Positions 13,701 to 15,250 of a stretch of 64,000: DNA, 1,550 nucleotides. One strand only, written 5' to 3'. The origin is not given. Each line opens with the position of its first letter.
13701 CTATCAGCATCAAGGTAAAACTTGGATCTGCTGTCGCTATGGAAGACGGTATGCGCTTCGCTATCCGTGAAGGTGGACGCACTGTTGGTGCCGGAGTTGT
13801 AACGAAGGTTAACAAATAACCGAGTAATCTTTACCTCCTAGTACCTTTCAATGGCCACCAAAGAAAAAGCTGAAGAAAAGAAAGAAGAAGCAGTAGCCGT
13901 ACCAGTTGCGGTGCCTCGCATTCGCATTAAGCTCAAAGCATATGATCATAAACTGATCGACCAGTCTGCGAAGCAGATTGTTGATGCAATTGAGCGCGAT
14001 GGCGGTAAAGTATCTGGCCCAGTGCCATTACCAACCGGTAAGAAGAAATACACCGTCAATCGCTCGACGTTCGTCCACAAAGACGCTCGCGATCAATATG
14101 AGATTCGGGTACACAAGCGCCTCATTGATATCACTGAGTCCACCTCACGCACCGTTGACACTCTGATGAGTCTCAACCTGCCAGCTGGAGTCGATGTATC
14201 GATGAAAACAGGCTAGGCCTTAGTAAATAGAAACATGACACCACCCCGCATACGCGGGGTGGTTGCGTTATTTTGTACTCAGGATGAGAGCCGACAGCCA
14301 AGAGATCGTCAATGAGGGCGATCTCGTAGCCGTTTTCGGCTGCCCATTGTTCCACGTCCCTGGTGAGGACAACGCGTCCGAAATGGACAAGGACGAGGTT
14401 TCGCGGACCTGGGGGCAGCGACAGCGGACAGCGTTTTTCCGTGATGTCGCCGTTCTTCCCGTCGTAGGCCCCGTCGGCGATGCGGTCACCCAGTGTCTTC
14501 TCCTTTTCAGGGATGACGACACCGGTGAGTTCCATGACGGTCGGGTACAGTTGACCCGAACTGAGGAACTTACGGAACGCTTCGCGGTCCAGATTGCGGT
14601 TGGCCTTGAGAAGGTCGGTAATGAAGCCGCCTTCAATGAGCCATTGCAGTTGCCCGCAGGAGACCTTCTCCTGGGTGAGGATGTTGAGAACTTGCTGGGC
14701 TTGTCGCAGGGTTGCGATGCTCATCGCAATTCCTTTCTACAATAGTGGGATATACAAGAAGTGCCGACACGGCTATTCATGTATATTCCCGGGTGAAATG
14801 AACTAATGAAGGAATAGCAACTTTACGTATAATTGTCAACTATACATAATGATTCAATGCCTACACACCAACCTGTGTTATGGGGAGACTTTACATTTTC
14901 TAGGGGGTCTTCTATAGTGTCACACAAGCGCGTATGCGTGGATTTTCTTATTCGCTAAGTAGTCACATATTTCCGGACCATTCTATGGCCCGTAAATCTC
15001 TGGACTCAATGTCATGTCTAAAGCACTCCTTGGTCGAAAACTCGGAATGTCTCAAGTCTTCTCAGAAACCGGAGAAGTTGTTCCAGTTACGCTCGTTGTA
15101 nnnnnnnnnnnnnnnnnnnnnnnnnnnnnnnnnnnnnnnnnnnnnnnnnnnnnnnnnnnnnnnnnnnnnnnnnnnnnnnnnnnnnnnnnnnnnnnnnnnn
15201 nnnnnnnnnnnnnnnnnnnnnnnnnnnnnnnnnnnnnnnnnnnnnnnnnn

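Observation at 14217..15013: High-GC foreign gene fragment inserted between rpsJ and rplC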

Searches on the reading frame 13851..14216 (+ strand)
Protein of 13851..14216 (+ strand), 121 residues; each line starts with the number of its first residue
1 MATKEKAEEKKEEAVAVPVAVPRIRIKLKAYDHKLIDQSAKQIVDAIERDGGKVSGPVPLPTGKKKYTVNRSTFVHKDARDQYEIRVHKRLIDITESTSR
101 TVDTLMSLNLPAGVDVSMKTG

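Call 4: search_protein_families(library=pfam, proteins=[window:13851-14216:+], max_evalue=1)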
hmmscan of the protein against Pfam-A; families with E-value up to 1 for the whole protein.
window:13851-14216:+ (121 aa): 1 family
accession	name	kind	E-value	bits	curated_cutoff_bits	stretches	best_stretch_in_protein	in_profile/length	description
PF00338.27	Ribosomal_S10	-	2.4e-35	121.1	21.2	1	25-119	1-98/98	Ribosomal protein S10p/S20e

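Call 18: find_related_loci(query=window:13851-14216:+, collection=genome_contigs, flank=4000)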
Query window:13851-14216:+ (121 aa) in genome_contigs; peptide patterns used: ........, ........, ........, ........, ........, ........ (x = any residue, [..] = any of these).
599 stretches matched a pattern (row limit reached: there are more); 345 encode a relative of the query (tblastn E <= 1e-3); the best 80 are kept; 80 distinct loci.
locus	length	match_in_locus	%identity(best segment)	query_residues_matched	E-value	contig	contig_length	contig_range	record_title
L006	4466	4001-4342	82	7-120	3e-60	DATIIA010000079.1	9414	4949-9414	MAG TPA_asm: Candidatus Andersenbacteria bacterium isolate SMAG_U15652 k141_183739, whole genome shotgun sequence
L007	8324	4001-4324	85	10-120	4e-60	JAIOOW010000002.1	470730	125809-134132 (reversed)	MAG: Candidatus Andersenbacteria bacterium isolate LakeFargette_0920_ALND_MAG_45_23 LacPavin_0920_ALND_scaffold_272472,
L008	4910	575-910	83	8-120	7e-60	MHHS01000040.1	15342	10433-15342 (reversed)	MAG: Candidatus Andersenbacteria bacterium RIFCSPHIGHO2_12_FULL_45_11b rifcsphigho2_12_scaffold_5918, whole genome shotg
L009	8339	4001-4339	83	7-121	2e-59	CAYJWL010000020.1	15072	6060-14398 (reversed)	MAG TPA_asm: uncultured Candidatus Saccharibacteria bacterium isolate ERP125453_co1_506 genome assembly, contig: NODE_41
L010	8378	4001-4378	74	1-121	9e-59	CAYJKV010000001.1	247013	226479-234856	MAG TPA_asm: uncultured Candidatus Saccharibacteria bacterium isolate ERP124720_co1_130 genome assembly, contig: NODE_53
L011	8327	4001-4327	83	12-120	2e-58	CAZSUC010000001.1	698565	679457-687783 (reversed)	MAG TPA_asm: uncultured Candidatus Saccharibacteria bacterium isolate SRP294416_co1_70 genome assembly, contig: NODE_1_l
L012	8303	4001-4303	87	20-120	5e-58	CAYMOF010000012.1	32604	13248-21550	MAG TPA_asm: uncultured Candidatus Saccharibacteria bacterium isolate SRP141376_co2_385 genome assembly, contig: NODE_29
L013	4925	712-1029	85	16-120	2e-57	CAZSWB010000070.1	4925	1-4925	MAG TPA_asm: uncultured Candidatus Saccharibacteria bacterium isolate SRP319275_co1_141 genome assembly, contig: NODE_25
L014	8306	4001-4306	86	19-120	1e-57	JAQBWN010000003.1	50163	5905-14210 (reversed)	MAG: bacterium isolate casp150-mb.232 NODE_1767_length_50163_cov_0.089386, whole genome shotgun sequence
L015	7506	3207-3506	84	22-121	5e-56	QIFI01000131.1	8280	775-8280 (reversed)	MAG: Candidatus Andersenbacteria bacterium isolate SZUA-179 Ga0063294_10005779, whole genome shotgun sequence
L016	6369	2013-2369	67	1-119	2e-49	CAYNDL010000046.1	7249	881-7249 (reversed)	MAG TPA_asm: uncultured Candidatus Saccharibacteria bacterium isolate binchicken_co20_293 genome assembly, contig: NODE_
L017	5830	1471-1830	64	2-119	5e-48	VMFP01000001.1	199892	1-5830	MAG: Parcubacteria group bacterium Gr01-1014_38 G01um101438_scaffold_10, whole genome shotgun sequence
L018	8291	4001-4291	75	23-119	5e-48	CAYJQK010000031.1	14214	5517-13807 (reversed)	MAG TPA_asm: uncultured Candidatus Saccharibacteria bacterium isolate ERP125453_co1_291 genome assembly, contig: NODE_45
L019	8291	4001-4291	74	23-119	1e-47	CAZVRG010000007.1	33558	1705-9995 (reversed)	MAG TPA_asm: uncultured Candidatus Saccharibacteria bacterium isolate SRP178908_co1_39 genome assembly, contig: NODE_723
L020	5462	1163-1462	74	22-121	9e-48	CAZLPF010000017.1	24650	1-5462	MAG TPA_asm: uncultured Candidatus Saccharibacteria bacterium isolate binchicken_co105_70 genome assembly, contig: NODE_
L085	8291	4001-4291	67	23-119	5e-42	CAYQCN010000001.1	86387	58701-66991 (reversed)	MAG TPA_asm: uncultured Candidatus Saccharibacteria bacterium isolate binchicken_co32_439 genome assembly, contig: NODE_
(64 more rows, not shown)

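Call 41: search_protein_families(library=pfam, proteins=[L007:4525-4914:+, L007:5166-5561:+, L008:1079-1612:-, L010:5575-6165:+, L010:4756-5346:-, L013:1147-1818:+, L013:1815-2057:+, L015:4000-4461:+, L085:4632-6299:+, L019:4354-4803:-], max_evalue=0.01)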
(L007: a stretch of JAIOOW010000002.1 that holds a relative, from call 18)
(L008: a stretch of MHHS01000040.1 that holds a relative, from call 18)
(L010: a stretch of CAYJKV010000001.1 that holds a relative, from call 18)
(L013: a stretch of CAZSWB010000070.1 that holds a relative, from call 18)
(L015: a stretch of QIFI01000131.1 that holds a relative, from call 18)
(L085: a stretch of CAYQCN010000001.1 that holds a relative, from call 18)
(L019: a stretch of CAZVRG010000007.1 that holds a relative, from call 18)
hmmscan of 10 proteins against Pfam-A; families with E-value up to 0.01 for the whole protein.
L007:4525-4914:+ (129 aa): 0 families

L007:5166-5561:+ (131 aa): 0 families

L008:1079-1612:- (177 aa): 5 families
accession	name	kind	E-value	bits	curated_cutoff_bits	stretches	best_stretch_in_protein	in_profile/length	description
PF12844.13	HTH_19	-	8.5e-10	38.8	30.2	1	39-96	1-58/64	Helix-turn-helix domain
PF01381.28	HTH_3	-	4.6e-07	30.2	23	1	42-96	1-55/55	Helix-turn-helix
PF13560.12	HTH_31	-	1.7e-05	25.5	27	1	38-81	2-45/64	Helix-turn-helix domain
PF13022.12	HTH_Tnp_1_2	-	0.0055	17.2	27.9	1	48-75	23-51/122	Helix-turn-helix of insertion element transposase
PF15943.11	YdaS_toxin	-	0.0062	16.8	30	0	53-86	11-44/65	Bacterial toxin YdaS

L010:5575-6165:+ (196 aa): 0 families

L010:4756-5346:- (196 aa): 1 family
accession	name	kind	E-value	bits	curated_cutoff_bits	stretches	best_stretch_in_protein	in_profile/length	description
PF10571.15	UPF0547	-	0.0056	17.2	29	1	35-56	2-23/26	Uncharacterised protein family UPF0547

L013:1147-1818:+ (223 aa): 1 family
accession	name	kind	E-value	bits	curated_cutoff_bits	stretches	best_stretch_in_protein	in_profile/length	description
PF08843.17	AbiEii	-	5e-11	43.4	22.5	1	18-171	2-186/238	Nucleotidyl transferase AbiEii toxin, Type IV TA system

L013:1815-2057:+ (80 aa): 0 families

L015:4000-4461:+ (153 aa): 1 family
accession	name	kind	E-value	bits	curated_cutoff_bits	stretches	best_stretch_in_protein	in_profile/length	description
PF01219.24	DAGK_prokar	-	0.0066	16.7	22.3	1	46-110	11-71/102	Prokaryotic diacylglycerol kinase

L085:4632-6299:+ (555 aa): 1 family
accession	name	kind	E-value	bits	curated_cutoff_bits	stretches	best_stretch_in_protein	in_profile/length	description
PF11350.14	DUF3152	-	9.5e-27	94.4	25.1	1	408-539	43-178/206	Protein of unknown function (DUF3152)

L019:4354-4803:- (149 aa): 0 families

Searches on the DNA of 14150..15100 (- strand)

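Call 58: search_rna_families(source=window, start=14150, end=15100, threshold=evalue, max_evalue=1)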
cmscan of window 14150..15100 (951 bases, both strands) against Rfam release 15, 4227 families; matches with E-value up to 1: 0.
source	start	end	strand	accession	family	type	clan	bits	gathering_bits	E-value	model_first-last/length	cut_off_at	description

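Call 75: build_rna_model(alignment_id=A7, structure=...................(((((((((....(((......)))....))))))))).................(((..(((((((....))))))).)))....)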
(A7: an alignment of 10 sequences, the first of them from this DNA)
Model R1 built from alignment A7 (10 sequences, 105 columns); structure: as given.
model positions 102; base pairs 22; branch points 1; effective number of sequences 2.92; information 0.59 bits per position. Calibrated on 0.2 Mb of random sequence (short: E-values are rough).
structure used (alignment columns):
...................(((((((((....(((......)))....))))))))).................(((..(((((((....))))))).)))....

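Call 76: search_with_rna_model(model_id=R1, sources=[window, L001, L002, L003, L004, L005, L086, L087, L089, L090, L091, L092, L093, L094, L095, L100, L101, L102, L007, L008, L009, L010, L011, L012, L013, L014, L015], max_evalue=1)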
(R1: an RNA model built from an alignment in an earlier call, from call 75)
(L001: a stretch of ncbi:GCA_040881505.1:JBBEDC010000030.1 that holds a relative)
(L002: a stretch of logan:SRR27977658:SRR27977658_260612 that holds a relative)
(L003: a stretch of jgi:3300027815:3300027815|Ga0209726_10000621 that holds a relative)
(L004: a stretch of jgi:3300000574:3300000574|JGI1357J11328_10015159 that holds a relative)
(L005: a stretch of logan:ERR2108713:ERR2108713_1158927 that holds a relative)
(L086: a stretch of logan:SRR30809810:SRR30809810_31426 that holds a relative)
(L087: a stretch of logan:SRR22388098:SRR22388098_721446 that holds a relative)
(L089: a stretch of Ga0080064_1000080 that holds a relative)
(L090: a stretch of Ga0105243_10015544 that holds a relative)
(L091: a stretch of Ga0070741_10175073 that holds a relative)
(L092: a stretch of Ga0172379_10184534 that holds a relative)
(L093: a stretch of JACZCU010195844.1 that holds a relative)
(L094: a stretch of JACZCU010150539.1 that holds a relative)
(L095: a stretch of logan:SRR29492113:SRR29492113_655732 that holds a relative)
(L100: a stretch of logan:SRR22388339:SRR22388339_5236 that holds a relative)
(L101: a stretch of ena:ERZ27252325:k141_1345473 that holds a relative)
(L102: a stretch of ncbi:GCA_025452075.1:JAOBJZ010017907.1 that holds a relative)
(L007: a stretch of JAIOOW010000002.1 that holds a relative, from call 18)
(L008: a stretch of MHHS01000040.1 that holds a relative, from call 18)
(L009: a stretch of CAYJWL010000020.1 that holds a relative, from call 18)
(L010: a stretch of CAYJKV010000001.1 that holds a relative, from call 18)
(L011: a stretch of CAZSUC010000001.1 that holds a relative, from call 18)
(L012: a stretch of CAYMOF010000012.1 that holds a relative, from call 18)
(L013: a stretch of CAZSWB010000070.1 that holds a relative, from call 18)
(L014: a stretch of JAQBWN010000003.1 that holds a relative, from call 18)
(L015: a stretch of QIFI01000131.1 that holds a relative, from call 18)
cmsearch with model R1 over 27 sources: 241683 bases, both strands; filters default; matches with E-value up to 1: 18.
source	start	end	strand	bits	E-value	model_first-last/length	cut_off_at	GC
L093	622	725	+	99.4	4.1e-25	1-102/102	no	0.45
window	14704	14804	-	97.9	1e-24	1-102/102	no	0.46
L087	221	323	+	97.2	1.7e-24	1-102/102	no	0.48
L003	7922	8021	+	95.6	4.6e-24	1-102/102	no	0.45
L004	2911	3010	+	95.6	4.6e-24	1-102/102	no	0.45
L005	185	284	+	95.6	4.6e-24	1-102/102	no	0.45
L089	3922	4021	+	95.6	4.6e-24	1-102/102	no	0.45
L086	7918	8021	+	94.4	9.8e-24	1-102/102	no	0.44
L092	104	204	+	93.5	1.7e-23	1-102/102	no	0.48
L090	337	435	+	81.5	3.5e-20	1-102/102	no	0.53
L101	338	436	+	81.5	3.5e-20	1-102/102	no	0.53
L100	211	313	+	79.2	1.5e-19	1-102/102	no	0.51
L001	7920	8021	+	76.9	6.6e-19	1-102/102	no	0.48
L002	1759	1860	+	76.9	6.6e-19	1-102/102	no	0.48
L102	1246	1342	+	58.8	6.5e-14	1-102/102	no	0.43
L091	1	45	+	38.6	2.6e-08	57-102/102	5'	0.51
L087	298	315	-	11.4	0.85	77-94/102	no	0.39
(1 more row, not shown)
